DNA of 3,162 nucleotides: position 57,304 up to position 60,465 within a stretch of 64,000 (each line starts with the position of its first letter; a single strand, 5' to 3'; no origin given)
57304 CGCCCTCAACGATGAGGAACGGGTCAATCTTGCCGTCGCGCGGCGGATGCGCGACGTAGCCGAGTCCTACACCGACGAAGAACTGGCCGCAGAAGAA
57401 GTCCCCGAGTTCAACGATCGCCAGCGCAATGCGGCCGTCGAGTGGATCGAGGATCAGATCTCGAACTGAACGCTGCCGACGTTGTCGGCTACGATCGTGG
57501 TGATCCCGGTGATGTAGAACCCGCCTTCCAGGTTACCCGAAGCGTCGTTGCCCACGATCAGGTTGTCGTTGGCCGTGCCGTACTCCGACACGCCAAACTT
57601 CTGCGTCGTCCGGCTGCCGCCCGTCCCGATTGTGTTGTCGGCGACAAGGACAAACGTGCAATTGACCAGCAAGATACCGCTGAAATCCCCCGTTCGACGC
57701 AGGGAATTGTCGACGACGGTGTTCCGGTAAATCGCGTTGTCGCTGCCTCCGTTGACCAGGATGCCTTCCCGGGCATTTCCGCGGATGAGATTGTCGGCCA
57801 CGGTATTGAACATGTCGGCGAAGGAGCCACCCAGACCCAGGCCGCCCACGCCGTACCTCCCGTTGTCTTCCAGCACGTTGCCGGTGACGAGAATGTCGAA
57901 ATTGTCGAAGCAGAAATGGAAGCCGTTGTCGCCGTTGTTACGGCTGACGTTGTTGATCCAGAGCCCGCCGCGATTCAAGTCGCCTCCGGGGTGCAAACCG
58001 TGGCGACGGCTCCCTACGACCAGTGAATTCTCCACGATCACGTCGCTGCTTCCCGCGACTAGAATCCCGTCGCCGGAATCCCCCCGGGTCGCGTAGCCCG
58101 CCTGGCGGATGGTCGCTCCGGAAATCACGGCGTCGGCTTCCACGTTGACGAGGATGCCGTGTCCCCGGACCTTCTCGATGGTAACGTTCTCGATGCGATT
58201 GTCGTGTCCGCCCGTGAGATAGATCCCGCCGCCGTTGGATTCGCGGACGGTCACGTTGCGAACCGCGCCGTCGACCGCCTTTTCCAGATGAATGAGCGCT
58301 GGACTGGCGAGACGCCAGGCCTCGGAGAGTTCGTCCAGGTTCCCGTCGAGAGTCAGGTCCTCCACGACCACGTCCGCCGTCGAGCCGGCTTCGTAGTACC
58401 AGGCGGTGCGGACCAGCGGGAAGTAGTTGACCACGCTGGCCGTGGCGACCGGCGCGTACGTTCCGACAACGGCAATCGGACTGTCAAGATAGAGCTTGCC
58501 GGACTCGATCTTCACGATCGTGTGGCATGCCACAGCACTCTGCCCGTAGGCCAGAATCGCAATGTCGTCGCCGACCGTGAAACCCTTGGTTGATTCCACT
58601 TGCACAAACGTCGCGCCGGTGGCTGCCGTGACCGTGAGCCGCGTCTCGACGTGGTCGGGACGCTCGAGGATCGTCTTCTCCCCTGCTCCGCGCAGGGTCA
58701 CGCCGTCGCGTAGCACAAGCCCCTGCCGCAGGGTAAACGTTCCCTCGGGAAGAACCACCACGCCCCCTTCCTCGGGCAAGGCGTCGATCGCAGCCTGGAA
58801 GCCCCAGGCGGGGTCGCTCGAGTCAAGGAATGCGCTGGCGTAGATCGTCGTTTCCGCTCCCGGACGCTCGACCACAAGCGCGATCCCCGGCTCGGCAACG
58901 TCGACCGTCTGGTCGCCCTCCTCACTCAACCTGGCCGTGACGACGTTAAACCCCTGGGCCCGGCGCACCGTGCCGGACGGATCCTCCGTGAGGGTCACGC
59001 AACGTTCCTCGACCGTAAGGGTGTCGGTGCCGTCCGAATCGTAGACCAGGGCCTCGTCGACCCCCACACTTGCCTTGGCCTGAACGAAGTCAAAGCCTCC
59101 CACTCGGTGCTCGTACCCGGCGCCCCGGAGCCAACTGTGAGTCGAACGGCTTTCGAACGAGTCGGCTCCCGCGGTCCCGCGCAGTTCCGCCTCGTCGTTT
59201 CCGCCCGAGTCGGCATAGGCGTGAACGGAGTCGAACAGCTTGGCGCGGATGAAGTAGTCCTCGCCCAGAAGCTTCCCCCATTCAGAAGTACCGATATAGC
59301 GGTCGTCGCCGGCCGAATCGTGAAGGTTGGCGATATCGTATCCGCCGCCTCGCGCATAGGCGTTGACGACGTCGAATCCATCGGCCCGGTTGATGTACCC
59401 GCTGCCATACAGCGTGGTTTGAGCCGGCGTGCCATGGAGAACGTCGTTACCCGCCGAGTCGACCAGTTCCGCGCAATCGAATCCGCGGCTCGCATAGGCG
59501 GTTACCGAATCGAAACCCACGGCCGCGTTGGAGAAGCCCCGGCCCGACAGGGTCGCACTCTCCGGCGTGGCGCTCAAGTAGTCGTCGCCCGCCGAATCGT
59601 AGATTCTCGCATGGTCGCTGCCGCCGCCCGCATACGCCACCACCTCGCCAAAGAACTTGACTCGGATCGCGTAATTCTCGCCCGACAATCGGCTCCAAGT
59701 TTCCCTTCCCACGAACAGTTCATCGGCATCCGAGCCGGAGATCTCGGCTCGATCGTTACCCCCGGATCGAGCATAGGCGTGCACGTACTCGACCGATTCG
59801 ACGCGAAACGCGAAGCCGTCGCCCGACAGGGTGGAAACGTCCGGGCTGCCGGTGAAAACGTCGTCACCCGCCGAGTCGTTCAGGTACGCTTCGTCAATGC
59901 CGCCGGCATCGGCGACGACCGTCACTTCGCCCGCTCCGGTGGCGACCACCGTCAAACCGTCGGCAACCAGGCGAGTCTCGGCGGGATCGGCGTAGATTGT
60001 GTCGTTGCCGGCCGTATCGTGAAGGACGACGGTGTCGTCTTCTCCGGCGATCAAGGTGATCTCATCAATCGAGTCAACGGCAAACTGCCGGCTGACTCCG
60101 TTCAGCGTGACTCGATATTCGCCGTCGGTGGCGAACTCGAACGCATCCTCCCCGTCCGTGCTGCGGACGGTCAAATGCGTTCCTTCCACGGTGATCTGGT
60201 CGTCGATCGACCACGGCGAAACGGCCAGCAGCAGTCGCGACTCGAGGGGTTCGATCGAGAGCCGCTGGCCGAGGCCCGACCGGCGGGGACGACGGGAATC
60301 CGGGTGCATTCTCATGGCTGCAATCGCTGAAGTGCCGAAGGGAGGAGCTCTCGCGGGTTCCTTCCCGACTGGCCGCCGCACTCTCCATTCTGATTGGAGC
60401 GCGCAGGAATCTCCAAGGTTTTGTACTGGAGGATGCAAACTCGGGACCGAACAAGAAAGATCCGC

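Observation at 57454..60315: Novel 37-aa tandem repeat family ('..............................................') preceding a beta-helix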

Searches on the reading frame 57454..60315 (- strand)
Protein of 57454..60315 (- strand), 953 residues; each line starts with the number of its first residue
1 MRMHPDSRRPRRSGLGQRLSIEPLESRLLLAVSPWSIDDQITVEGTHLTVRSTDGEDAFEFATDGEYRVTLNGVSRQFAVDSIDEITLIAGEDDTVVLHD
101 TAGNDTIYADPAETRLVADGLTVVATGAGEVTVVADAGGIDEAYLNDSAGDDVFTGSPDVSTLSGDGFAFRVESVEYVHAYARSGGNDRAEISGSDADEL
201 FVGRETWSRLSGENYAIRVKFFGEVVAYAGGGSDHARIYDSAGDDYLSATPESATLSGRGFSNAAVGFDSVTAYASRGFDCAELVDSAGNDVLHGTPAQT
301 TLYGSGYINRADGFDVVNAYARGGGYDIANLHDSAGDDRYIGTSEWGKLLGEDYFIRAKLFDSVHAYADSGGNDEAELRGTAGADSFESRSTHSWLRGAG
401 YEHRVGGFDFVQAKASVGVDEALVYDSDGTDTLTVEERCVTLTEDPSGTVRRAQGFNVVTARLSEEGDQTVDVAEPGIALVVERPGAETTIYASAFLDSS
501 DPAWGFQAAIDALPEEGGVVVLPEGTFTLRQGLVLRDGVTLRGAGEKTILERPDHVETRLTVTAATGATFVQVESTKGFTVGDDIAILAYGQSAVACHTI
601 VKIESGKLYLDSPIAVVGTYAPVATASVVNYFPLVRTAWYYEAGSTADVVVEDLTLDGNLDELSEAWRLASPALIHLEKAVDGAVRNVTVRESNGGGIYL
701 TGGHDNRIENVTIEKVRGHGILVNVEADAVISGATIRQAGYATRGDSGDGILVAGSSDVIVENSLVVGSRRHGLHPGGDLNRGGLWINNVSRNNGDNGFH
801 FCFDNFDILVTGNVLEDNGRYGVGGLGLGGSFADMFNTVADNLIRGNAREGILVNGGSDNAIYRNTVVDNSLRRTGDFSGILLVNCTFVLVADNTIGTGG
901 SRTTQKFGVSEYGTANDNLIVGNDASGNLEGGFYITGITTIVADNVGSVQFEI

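Call 3: search_protein_families(library=pfam, proteins=[window:57454-60315:-], max_evalue=1)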
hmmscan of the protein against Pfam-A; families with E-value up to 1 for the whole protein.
window:57454-60315:- (953 aa): 5 families
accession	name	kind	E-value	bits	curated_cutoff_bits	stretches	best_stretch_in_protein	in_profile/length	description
PF13229.12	Beta_helix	-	9.8e-20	71.2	25.9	2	683-823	11-142/158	Right handed beta helix region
PF05048.19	NosD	-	1.7e-14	54.2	23.6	2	747-928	15-172/212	Periplasmic copper-binding protein (NosD)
PF12708.12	Pect-lyase_RHGA_epim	-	2.1e-06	28.1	27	1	506-562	21-80/213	Rhamnogalacturonase A/epimerase, pectate lyase-like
PF07595.18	Planc_extracel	-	0.039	14.1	25.5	1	18-34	4-20/20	Planctomycete extracellular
PF21139.3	BT_MCC_alpha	-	0.23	12.3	31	1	40-100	52-115/118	Methylcrotonyl-CoA carboxylase, alpha-subunit, BT domain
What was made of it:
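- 60214..60264 (-): N-terminal planctomycete export-type motif (aa 18-34, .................). Pfam Planc_extracel PF07595, E 0.039, 14.1 bits, below the 25.5 cutoff (call 3).
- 57457..58857 (-): Right-handed parallel beta-helix domain (aa 487-953), polysaccharide-active type. Pfam Beta_helix 9.8e-20, NosD 1.7e-14, Pect-lyase_RHGA_epim 2.1e-6 (call 3).
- On Planc_extracel N-terminal motif (PF07595): 14.1 bits against a cutoff of 25.5, E 0.039, at aa 18-34 (call 3).
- Checked: The N-terminal 'Planc_extracel' match is below Pfam's threshold (14.1 bits against 25.5; call 3).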

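Call 4: search_protein_families(library=ncbifam, proteins=[window:57454-60315:-], max_evalue=1)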
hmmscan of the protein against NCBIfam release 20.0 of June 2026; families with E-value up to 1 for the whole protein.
window:57454-60315:- (953 aa): 5 families
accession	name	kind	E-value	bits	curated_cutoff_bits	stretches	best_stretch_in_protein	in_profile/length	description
TIGR04247.1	NosD_copper_fam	subfamily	1.3e-11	43.8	300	1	692-930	72-287/377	nitrous oxide reductase family maturation protein NosD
TIGR03805.1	beta_helix_1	subfamily_domain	4.7e-08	32.4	141.5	2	515-556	9-52/314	parallel beta-helix domain-containing protein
TIGR03804.1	para_beta_helix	repeat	1.5e-07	31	19.45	3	837-871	10-43/44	parallel beta-helix repeat protein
TIGR03807.1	RR_fam_repeat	repeat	0.12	12.4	15.75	1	713-740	2-27/27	putative cofactor-binding repeat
NF038177.1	epimerase_AlgG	equivalog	0.39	9.3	700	1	797-932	274-394/519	mannuronan 5-epimerase AlgG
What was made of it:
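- On Right-handed parallel beta-helix (Pfam Beta_helix PF13229, pectate-lyase-like superfamily): NosD and AlgG family models are far below their cutoffs (call 4).
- Closest known: AlgE-type mannuronan C-5 epimerases. Different: The AlgG equivalog model scores 9.3 bits against a cutoff of 700 (call 4).
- The AlgG and NosD family models are far below their cutoffs (call 4).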

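Call 8: search_solved_structures(query=window:57454-60315:-, max_evalue=1)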
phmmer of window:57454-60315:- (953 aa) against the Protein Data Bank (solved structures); distinct sequences matched with E-value up to 1: 0.

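Call 16: find_encoding_contigs(protein=window:57454-60315:-, flank=10000, max_places=6)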
Protein window:57454-60315:- (953 aa): 22 contigs read that carry it; 3 places shown.
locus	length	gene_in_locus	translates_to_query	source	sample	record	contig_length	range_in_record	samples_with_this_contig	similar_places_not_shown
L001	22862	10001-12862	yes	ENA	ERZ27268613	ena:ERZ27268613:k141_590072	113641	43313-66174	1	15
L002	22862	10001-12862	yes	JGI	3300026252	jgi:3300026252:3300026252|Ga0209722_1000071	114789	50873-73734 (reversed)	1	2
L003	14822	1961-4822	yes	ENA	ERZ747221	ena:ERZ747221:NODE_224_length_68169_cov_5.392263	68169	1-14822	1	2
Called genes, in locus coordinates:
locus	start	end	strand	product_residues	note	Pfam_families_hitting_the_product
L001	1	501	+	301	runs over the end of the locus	PF16881:LIAS_N (weak), PF04055:Radical_SAM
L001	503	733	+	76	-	PF00364:Biotin_lipoyl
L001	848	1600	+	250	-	PF14080:DUF4261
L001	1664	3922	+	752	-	PF27016:TCAF_N, PF17291:M60-like_N, PF13402:Peptidase_M60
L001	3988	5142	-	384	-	PF08447:PAS_3, PF07228:SpoIIE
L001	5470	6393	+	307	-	PF00583:Acetyltransf_1, PF13508:Acetyltransf_7 (weak)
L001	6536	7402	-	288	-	-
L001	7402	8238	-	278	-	-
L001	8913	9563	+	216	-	-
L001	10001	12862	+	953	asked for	PF12708:Pect-lyase_RHGA_epim (faint), PF05048:NosD (weak), PF13229:Beta_helix, PF05048:NosD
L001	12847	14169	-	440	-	PF22694:CtpB_N-like, PF00595:PDZ, PF13180:PDZ_2, PF17820:PDZ_6, PF03572:Peptidase_S41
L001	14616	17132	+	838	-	-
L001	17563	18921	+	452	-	-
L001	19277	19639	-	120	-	-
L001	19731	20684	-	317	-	-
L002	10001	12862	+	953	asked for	PF12708:Pect-lyase_RHGA_epim (faint), PF05048:NosD (weak), PF13229:Beta_helix, PF05048:NosD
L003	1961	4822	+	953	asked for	PF12708:Pect-lyase_RHGA_epim (faint), PF05048:NosD (weak), PF13229:Beta_helix, PF05048:NosD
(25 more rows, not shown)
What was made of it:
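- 57454..60315 (-): Whole CDS: 953-aa secreted two-module protein, stop codon included. The identical 953-aa product is called in at least 22 metagenome contigs (call 16).
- Checked: Gene callers call the identical product in at least 22 metagenome contigs (call 16).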

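Call 21: find_related_loci(query=window:57454-60315:-, collection=genome_contigs, flank=8000)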
Query window:57454-60315:- (953 aa) in genome_contigs; peptide patterns used: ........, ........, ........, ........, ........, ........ (x = any residue, [..] = any of these).
131 stretches matched a pattern; 5 encode a relative of the query (tblastn E <= 1e-3); 5 distinct loci.
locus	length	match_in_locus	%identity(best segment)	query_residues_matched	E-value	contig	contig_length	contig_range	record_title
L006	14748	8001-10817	57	1-933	0e+0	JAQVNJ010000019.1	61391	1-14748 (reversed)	MAG: Thermoguttaceae bacterium isolate STF1_154 NODE_884_length_61391_cov_4.400447_Sandtown_F1, whole genome shotgun seq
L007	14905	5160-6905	32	37-475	3e-54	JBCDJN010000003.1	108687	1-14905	MAG: Planctomycetota bacterium isolate P01_H01_bin.36 k141_1936994_length_108687_cov_15.9570, whole genome shotgun seque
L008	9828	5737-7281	31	41-494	2e-45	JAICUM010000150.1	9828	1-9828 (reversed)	MAG: Pirellulales bacterium isolate GZL_ISSM_2_bin.79 k141_469676_length_9828_cov_9.8082, whole genome shotgun sequence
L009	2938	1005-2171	27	37-473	7e-33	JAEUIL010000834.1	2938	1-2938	MAG: Planctomycetaceae bacterium isolate new MAG-42 k141_1352201, whole genome shotgun sequence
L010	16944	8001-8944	40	21-443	2e-26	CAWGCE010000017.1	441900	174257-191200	MAG: uncultured Planctomycetales bacterium isolate MFD03804.bin.2.51 genome assembly, contig: contig_89270, whole genome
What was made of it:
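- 57454..60315 (-): A full-length orthologue at 57% identity lies in a Thermoguttaceae MAG (call 21).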
